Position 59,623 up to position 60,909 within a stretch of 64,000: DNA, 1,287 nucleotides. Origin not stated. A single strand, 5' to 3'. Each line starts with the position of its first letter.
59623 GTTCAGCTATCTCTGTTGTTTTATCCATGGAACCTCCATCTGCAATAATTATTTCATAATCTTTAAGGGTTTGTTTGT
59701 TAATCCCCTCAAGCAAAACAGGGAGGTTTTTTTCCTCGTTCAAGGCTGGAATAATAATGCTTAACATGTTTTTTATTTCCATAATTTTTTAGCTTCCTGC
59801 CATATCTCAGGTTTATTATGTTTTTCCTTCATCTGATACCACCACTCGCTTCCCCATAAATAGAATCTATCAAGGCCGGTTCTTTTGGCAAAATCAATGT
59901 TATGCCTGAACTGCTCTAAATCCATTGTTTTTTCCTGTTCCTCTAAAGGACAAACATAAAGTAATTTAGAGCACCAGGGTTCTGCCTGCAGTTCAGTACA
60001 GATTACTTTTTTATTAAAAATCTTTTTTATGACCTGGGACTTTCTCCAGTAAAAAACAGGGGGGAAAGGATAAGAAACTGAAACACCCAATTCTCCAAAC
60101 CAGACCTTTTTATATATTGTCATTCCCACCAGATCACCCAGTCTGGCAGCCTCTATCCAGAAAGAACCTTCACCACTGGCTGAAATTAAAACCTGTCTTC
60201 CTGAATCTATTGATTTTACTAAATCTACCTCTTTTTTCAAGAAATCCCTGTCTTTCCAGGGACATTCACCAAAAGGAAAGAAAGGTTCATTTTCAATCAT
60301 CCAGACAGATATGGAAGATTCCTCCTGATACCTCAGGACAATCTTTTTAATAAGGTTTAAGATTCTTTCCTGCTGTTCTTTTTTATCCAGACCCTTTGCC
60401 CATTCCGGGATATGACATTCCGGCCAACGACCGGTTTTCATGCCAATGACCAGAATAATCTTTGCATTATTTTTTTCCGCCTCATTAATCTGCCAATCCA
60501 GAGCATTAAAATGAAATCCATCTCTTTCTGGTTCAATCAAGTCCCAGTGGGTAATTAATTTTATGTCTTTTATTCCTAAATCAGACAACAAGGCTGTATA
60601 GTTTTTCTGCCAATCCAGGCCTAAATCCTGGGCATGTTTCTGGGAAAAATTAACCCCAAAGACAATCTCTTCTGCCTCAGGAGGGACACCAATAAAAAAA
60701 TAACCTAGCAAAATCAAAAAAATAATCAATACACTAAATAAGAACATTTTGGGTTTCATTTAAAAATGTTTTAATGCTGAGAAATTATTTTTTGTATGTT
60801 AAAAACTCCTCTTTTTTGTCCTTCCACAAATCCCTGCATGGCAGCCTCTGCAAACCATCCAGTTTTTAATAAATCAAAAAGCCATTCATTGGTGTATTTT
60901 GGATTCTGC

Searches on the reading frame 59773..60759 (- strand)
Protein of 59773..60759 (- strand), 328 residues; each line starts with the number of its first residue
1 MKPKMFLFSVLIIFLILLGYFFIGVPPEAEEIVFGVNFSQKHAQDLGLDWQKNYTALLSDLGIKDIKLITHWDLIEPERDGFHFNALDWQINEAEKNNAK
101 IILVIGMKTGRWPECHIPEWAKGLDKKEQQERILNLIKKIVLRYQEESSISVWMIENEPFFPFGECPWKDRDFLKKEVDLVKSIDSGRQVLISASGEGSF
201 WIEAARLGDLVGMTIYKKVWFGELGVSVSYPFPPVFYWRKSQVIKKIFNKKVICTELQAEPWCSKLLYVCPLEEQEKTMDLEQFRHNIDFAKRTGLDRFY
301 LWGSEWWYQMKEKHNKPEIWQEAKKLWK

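Call 53: search_protein_families(library=pfam, proteins=[window:59773-60759:-], max_evalue=0.00001)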
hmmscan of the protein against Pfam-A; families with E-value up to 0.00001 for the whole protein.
window:59773-60759:- (328 aa): 1 family
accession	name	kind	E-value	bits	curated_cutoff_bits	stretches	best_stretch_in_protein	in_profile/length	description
PF02449.21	Glyco_hydro_42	-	1.4e-06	28.4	21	0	58-106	19-68/376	Beta-galactosidase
